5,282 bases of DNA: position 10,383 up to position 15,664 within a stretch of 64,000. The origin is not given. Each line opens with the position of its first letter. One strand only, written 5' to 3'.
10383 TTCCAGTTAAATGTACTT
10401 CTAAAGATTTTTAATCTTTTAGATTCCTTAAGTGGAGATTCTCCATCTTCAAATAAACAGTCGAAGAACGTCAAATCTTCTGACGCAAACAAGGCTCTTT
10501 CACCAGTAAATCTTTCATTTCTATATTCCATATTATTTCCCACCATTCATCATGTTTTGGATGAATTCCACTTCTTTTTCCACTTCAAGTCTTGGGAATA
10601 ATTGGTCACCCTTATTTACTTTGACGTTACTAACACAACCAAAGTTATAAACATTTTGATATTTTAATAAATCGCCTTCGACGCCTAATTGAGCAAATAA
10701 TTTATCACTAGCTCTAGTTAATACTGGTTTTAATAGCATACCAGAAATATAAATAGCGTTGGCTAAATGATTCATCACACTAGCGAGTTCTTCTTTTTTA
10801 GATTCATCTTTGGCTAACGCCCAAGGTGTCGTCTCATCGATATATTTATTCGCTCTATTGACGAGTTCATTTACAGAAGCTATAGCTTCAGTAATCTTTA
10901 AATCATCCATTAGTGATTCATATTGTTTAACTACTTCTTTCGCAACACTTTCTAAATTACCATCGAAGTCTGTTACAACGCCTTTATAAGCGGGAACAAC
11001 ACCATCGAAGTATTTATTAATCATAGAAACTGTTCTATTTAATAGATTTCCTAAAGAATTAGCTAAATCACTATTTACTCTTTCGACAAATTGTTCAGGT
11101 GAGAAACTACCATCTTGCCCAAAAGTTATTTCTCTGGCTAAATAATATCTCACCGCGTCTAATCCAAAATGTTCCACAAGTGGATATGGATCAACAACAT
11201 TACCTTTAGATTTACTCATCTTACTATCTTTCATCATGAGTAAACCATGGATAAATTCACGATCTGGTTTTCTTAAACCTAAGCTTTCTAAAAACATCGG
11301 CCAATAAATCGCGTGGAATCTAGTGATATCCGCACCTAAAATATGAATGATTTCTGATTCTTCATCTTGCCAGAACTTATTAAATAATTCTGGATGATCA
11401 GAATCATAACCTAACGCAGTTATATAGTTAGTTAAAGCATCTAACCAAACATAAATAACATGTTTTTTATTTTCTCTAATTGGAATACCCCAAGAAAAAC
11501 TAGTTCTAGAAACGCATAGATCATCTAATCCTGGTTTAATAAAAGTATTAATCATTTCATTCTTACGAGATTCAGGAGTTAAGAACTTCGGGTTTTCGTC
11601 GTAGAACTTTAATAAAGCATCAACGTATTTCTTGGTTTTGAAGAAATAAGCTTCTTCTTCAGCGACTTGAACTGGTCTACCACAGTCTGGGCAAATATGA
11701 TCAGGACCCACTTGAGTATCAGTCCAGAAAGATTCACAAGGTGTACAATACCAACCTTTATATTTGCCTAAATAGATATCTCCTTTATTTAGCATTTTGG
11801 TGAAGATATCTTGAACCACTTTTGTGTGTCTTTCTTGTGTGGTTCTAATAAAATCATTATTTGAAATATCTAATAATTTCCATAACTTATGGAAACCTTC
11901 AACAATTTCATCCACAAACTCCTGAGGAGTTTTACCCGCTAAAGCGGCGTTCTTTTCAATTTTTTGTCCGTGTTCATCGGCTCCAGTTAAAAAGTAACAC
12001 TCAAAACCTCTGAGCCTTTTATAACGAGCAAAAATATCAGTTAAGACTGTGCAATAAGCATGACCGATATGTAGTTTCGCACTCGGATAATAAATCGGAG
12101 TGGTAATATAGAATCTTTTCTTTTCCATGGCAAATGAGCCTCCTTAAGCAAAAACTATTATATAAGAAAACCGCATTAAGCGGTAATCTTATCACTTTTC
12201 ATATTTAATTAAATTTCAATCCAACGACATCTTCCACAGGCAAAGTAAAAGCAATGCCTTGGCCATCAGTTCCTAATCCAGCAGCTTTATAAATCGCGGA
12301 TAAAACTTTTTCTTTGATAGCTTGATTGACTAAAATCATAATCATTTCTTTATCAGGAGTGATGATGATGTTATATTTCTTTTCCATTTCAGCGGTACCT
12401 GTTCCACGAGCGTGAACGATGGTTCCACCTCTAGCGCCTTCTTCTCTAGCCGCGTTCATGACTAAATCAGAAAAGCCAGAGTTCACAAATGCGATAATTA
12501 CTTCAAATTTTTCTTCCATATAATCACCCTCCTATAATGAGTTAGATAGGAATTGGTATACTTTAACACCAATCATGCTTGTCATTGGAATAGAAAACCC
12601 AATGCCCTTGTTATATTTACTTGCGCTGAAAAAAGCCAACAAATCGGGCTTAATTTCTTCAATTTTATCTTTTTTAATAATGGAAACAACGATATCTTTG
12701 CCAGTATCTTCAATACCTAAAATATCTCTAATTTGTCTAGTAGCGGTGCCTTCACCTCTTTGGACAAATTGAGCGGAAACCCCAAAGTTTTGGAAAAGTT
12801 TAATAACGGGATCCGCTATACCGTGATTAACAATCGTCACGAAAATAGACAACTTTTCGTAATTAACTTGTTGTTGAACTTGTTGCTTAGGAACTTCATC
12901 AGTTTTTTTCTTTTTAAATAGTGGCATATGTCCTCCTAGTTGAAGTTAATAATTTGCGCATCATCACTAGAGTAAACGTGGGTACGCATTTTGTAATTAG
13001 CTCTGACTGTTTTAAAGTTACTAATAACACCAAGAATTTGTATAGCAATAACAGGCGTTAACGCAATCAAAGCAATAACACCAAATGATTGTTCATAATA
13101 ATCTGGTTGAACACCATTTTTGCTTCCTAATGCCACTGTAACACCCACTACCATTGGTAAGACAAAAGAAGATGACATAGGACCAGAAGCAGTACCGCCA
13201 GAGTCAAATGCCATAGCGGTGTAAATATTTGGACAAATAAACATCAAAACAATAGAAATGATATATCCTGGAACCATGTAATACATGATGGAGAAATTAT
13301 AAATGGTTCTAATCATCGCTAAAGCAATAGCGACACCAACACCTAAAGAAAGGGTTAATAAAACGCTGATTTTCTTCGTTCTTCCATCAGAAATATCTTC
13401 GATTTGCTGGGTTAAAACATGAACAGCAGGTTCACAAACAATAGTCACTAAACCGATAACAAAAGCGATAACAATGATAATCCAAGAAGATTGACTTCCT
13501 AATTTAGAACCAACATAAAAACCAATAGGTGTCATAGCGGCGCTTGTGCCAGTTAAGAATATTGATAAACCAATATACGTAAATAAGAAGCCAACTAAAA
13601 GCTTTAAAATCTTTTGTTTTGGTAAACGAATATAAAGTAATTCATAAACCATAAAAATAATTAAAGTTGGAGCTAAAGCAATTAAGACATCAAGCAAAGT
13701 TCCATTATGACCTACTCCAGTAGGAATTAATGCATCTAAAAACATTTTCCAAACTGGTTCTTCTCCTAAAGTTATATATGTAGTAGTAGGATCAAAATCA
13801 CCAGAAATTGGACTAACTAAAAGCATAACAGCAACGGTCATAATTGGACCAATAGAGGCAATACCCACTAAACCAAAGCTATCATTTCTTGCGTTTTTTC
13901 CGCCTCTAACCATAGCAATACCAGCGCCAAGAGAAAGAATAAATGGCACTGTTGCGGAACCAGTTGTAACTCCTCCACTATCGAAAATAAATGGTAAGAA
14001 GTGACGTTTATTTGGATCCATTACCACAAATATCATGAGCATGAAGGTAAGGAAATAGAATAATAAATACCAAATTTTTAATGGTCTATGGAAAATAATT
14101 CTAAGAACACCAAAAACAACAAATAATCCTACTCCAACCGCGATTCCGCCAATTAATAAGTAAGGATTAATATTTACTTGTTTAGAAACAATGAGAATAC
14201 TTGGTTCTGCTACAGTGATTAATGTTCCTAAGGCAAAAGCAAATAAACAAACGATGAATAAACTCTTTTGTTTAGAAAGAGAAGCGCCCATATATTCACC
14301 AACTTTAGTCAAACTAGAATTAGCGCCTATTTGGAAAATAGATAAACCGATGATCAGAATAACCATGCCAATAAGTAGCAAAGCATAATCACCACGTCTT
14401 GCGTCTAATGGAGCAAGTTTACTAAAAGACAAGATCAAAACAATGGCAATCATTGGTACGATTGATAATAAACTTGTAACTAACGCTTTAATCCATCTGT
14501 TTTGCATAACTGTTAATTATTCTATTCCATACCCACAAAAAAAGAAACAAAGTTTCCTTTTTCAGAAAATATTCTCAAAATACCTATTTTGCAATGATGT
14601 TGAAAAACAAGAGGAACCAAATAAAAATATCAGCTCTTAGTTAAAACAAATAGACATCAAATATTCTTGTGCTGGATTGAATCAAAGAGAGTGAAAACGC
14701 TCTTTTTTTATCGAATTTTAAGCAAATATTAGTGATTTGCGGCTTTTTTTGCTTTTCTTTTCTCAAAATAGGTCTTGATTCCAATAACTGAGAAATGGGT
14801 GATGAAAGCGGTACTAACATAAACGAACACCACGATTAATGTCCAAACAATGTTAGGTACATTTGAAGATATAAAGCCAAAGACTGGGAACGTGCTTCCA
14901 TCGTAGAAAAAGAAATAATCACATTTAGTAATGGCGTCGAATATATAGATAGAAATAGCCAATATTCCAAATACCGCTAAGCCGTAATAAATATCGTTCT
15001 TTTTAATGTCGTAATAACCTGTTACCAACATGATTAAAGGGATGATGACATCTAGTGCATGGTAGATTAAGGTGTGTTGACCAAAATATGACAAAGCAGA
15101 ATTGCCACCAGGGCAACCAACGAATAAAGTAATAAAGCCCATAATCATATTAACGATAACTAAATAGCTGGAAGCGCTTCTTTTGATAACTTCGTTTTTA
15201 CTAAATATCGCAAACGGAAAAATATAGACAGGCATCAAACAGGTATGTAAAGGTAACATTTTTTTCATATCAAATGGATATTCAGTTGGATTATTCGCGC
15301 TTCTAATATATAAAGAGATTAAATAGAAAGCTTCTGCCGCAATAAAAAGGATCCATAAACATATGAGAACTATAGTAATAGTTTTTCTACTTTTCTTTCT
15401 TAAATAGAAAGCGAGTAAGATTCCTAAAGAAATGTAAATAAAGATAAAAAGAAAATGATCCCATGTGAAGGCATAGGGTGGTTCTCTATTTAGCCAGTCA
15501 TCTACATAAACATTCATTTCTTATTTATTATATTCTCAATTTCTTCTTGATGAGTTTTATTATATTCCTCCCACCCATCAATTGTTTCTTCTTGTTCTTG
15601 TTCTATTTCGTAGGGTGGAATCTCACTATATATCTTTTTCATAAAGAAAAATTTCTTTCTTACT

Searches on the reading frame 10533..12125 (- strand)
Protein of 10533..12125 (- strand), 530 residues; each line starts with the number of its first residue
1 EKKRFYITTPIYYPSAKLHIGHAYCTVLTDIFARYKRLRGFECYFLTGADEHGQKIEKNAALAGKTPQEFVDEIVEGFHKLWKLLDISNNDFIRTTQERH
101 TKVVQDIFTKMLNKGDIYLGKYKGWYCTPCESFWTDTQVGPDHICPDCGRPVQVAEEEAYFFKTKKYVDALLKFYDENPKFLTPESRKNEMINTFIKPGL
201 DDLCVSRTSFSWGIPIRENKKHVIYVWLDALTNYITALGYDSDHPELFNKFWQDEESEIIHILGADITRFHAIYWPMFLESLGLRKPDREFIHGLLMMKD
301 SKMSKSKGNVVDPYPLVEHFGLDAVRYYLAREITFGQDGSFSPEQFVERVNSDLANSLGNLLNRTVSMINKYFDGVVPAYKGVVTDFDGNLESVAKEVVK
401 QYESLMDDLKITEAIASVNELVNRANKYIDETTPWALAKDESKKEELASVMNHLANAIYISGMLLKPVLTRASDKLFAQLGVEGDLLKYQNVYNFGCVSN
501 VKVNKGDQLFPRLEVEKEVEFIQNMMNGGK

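Call 39: search_protein_families(library=ncbifam, proteins=[window:10533-12125:-], max_evalue=0.00001)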
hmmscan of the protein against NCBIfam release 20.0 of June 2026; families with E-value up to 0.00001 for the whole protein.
window:10533-12125:- (530 aa): 19 families
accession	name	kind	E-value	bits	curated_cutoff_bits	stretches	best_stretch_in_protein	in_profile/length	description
NF008900.0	PRK12267.1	equivalog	5.9e-233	775.1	598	1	2-527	3-524/648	methionine--tRNA ligase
TIGR00398.1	metG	equivalog_domain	3.2e-166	554.2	336.35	1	5-514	1-530/530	methionine--tRNA ligase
NF001100.0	PRK00133.1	equivalog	9.1e-105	351.6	587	2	145-517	175-535/676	methionine--tRNA ligase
NF008860.0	PRK11893.2-2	equivalog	5.4e-102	342.6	761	3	248-513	322-580/583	methionine--tRNA ligase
TIGR00422.1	valS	equivalog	6e-39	133.7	612.1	2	221-489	448-708/863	valine--tRNA ligase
NF009687.0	PRK13208.1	equivalog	2e-37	128.8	738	2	221-481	456-706/801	valine--tRNA ligase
TIGR00396.1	leuS_bact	equivalog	1.3e-32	112.9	548.4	2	2-176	28-205/843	leucine--tRNA ligase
NF004349.1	PRK05729.1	equivalog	1.8e-29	102.6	704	2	262-486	474-689/860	valine--tRNA ligase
TIGR00392.1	ileS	equivalog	7.5e-28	97.2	621.4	2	293-482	601-791/861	isoleucine--tRNA ligase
NF008859.0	PRK11893.2-1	equivalog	1.1e-24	87.2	553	2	145-351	173-378/498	methionine--tRNA ligase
NF000540.1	alt_ValS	exception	3.9e-23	81.4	900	2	293-475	564-738/827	valine--tRNA ligase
NF011492.0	PRK14900.1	equivalog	4.2e-19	67.9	1783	1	298-481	528-708/1044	valine--tRNA ligase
NF008957.0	PRK12300.1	subfamily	6.8e-19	67.3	677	2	2-48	31-77/946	leucine--tRNA ligase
TIGR00435.1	cysS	equivalog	4.5e-17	62.3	340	2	290-452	252-396/466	cysteine--tRNA ligase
TIGR00395.1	leuS_arch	equivalog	3.1e-14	52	648.5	1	292-484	610-780/938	leucine--tRNA ligase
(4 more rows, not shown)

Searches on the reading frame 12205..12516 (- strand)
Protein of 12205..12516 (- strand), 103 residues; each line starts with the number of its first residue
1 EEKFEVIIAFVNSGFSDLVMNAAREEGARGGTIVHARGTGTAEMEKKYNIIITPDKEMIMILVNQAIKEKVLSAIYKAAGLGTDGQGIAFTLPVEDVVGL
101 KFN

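Call 52: search_protein_families(library=pfam, proteins=[window:12205-12516:-], max_evalue=0.00001)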
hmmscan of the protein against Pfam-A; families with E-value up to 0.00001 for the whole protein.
window:12205-12516:- (103 aa): 1 family
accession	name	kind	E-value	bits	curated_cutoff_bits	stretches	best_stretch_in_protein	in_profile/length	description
PF00543.27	P-II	-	8.7e-10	39.3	25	1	7-99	4-97/102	Nitrogen regulatory protein P-II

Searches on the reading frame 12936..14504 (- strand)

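Call 39: search_protein_families(library=ncbifam, proteins=[window:12936-14504:-], max_evalue=0.00001)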
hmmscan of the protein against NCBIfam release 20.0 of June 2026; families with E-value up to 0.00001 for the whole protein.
window:12936-14504:- (522 aa): 2 families
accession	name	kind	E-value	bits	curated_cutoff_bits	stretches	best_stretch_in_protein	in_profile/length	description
NF041628.1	NaLiK_antip_UmpB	equivalog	2.7e-45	154.8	500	2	5-225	4-236/252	Na,Li,K/H(+) antiporter subunit UmpB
NF041627.1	NaLiK_antip_UmpA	equivalog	4.3e-42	144.1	490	2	14-227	11-239/243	Na,Li,K/H(+) antiporter subunit UmpA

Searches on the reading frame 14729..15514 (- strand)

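Call 52: search_protein_families(library=pfam, proteins=[window:14729-15514:-], max_evalue=0.00001)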
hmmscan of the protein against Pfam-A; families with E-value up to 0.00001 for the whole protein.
window:14729-15514:- (261 aa): 1 family
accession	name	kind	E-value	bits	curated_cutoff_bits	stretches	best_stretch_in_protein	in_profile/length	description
PF14808.11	TMEM164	-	2.9e-14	53.5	25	1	16-229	2-209/217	TMEM164 family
